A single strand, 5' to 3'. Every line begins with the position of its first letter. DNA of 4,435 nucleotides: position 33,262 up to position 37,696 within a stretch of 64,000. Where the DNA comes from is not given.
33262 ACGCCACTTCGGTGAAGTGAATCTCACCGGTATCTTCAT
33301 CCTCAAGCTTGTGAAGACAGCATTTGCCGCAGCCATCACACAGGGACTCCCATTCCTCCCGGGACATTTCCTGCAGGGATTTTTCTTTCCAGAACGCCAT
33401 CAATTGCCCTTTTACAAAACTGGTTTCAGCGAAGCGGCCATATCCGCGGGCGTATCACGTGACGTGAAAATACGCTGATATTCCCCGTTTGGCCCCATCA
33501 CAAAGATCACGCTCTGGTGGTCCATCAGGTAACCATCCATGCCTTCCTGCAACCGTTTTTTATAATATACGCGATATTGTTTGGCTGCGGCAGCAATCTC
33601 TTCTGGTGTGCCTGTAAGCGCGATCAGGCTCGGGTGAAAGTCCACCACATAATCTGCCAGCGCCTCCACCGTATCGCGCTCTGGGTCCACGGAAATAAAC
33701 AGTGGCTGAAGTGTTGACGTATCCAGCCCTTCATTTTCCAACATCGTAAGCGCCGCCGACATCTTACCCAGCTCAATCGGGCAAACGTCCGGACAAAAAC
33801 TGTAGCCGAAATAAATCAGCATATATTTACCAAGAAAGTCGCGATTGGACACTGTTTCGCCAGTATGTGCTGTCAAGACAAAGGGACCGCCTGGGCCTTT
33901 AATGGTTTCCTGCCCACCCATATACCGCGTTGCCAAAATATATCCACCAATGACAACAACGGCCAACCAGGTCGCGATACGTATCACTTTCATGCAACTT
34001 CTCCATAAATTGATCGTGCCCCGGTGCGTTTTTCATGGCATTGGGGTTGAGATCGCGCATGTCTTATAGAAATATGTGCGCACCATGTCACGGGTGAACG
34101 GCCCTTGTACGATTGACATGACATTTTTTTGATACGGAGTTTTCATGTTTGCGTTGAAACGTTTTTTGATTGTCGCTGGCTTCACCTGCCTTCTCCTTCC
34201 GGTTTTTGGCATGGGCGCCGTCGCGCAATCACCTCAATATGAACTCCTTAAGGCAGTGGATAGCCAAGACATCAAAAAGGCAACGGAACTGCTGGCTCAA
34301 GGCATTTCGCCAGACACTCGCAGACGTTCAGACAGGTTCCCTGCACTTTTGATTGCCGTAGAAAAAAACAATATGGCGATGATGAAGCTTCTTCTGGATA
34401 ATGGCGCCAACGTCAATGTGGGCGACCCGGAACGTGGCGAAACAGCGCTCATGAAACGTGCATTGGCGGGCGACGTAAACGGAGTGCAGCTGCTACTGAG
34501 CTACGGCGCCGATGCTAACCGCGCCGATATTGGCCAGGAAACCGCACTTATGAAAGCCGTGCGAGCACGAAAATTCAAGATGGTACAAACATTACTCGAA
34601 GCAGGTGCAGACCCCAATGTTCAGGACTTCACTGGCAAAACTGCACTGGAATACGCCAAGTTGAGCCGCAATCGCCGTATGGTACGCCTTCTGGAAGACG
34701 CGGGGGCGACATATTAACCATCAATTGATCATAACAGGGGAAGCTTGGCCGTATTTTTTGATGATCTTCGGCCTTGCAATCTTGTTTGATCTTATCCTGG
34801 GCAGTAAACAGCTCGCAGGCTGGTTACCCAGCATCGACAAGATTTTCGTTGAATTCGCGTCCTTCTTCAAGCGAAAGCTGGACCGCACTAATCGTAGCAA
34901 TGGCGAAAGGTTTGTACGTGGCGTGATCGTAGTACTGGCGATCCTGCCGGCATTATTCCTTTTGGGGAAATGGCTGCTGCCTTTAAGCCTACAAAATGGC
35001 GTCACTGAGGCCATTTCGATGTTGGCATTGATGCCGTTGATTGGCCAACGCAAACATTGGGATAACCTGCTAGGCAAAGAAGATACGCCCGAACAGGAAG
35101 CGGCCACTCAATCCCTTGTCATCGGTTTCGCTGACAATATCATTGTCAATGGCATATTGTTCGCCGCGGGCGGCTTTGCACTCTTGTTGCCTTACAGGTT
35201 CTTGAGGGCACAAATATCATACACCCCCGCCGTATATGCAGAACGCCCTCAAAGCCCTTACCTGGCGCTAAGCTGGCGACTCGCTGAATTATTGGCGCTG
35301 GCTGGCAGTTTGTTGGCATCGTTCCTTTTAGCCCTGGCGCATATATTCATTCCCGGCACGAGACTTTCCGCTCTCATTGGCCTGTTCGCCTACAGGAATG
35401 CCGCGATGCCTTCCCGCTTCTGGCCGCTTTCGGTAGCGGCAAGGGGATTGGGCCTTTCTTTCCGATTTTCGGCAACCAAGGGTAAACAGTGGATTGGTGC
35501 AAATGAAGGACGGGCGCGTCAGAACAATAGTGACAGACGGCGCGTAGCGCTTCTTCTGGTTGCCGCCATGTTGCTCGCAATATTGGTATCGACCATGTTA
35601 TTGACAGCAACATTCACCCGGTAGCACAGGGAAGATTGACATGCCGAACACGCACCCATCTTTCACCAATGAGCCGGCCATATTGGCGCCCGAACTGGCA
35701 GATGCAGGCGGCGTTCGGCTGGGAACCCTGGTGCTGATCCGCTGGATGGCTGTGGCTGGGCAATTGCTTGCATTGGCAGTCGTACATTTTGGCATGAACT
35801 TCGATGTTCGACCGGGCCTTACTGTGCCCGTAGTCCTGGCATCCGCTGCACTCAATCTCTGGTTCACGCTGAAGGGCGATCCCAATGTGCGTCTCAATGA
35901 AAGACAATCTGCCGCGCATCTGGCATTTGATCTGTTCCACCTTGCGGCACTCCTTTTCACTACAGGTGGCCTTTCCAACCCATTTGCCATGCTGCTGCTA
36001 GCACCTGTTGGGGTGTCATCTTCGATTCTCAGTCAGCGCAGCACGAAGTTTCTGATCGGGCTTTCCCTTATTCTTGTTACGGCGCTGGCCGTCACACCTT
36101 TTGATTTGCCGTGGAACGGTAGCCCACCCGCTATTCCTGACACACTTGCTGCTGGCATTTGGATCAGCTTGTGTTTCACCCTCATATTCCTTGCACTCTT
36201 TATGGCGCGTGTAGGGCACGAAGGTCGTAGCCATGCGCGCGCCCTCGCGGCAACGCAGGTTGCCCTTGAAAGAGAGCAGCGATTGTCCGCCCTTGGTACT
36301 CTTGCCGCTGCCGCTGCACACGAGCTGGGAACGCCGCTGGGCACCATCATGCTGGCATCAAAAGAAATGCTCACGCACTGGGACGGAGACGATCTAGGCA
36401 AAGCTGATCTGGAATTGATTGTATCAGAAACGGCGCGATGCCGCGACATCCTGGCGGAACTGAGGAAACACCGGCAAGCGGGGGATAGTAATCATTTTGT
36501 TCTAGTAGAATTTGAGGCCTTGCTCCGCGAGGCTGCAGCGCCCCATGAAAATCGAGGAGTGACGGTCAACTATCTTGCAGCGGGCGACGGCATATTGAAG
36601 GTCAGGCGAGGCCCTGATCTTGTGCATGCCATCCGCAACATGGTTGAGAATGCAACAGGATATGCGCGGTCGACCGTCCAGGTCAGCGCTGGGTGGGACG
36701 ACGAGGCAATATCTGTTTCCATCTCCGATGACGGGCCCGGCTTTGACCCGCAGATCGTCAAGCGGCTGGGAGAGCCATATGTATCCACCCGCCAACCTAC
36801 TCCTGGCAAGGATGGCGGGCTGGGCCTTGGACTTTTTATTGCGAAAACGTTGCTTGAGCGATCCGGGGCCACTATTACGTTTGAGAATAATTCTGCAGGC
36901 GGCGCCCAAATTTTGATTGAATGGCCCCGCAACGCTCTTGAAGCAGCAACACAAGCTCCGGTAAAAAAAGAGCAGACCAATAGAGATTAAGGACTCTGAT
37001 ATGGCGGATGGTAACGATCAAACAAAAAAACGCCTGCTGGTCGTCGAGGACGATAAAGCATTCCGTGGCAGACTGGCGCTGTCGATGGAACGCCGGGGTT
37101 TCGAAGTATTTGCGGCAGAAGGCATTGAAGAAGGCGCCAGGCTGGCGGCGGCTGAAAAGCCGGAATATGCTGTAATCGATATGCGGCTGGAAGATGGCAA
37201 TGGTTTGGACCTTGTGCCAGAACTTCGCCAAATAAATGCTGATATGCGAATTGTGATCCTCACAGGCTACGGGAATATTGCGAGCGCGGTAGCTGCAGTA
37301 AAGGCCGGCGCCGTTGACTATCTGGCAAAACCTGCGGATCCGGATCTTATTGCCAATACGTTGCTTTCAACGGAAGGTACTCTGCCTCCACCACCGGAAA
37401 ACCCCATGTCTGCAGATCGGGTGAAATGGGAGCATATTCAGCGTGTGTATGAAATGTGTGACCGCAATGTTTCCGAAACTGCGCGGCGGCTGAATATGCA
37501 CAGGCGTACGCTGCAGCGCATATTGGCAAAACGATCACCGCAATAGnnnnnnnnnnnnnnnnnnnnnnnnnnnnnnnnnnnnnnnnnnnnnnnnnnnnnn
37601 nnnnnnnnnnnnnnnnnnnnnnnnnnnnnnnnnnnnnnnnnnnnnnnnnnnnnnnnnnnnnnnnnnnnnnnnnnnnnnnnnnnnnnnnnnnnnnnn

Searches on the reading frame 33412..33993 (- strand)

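Call 41: search_protein_families(library=pfam, proteins=[window:33412-33993:-], max_evalue=0.001)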
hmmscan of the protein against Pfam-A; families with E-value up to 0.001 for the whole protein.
window:33412-33993:- (193 aa): 2 families
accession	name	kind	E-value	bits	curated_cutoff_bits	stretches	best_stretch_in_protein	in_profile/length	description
PF02630.20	SCO1-SenC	-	1.7e-48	164.4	22.8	1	35-171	1-133/134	SCO1/SenC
PF00578.27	AhpC-TSA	-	3.7e-05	24.1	26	1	38-146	8-104/124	AhpC/TSA family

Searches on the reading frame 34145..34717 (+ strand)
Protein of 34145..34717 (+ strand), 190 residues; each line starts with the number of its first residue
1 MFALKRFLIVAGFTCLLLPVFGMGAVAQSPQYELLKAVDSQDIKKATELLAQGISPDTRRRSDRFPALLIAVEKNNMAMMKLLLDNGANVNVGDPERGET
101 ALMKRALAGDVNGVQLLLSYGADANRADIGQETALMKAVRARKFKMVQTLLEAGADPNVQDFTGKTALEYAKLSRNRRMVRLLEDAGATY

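Call 41: search_protein_families(library=pfam, proteins=[window:34145-34717:+], max_evalue=0.001)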
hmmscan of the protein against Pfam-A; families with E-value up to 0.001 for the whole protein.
window:34145-34717:+ (190 aa): 5 families
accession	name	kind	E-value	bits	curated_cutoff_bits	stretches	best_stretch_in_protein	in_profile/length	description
PF12796.13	Ank_2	-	2e-24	86.4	27.3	2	108-187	7-83/90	Ankyrin repeats (3 copies)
PF13637.12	Ank_4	-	1.2e-21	76.7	22.7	3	104-151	3-50/50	Ankyrin repeats (many copies)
PF13857.12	Ank_5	-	3.1e-21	75.7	27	2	117-171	1-56/56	Ankyrin repeats (many copies)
PF00023.36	Ank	-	1.6e-20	72.5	21.1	2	132-161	3-32/33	Ankyrin repeat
PF13606.12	Ank_3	-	4.4e-16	57.6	22.3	0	66-92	4-30/30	Ankyrin repeat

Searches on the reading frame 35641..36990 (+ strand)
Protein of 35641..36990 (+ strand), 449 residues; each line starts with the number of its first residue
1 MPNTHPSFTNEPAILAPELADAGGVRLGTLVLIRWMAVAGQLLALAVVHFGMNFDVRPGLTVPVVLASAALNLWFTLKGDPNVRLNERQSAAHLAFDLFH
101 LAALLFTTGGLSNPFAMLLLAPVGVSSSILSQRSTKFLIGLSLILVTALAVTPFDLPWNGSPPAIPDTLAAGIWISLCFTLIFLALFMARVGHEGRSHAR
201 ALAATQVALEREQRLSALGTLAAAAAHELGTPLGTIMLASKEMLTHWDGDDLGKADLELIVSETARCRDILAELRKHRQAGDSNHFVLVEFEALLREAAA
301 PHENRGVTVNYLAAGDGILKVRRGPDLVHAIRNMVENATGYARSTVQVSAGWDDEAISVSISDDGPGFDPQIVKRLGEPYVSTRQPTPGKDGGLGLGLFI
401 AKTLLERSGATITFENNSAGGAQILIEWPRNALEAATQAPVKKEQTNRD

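Call 41: search_protein_families(library=pfam, proteins=[window:35641-36990:+], max_evalue=0.001)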
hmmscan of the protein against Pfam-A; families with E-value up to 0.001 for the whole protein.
window:35641-36990:+ (449 aa): 4 families
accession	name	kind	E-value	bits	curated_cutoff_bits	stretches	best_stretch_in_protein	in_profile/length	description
PF02518.31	HATPase_c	-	2.5e-17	63.7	26.4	1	326-430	5-109/111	Histidine kinase-, DNA gyrase B-, and HSP90-like ATPase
PF25323.1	6TM_PilS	-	7.7e-09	35.9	27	1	66-191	56-181/189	PilS-like transmembrane domain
PF00512.31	HisKA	-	8.5e-07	29.4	26.9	1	218-274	2-57/66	His Kinase A (phospho-acceptor) domain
PF13581.12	HATPase_c_2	-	3.7e-06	27.4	27.4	1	330-406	39-110/127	Histidine kinase-like ATPase domain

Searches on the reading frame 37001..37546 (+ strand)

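Call 41: search_protein_families(library=pfam, proteins=[window:37001-37546:+], max_evalue=0.001)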
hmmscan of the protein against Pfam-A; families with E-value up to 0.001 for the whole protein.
window:37001-37546:+ (181 aa): 3 families
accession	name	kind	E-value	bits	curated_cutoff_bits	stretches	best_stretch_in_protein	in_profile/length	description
PF00072.30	Response_reg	-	9.6e-23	80.9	30.2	1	13-119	2-108/111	Response regulator receiver domain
PF13556.12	HTH_30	-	2.5e-05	24.4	27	1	148-173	6-31/59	PucR C-terminal helix-turn-helix domain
PF02954.25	HTH_8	-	0.00012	22.1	22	1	151-173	15-37/42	Bacterial regulatory protein, Fis family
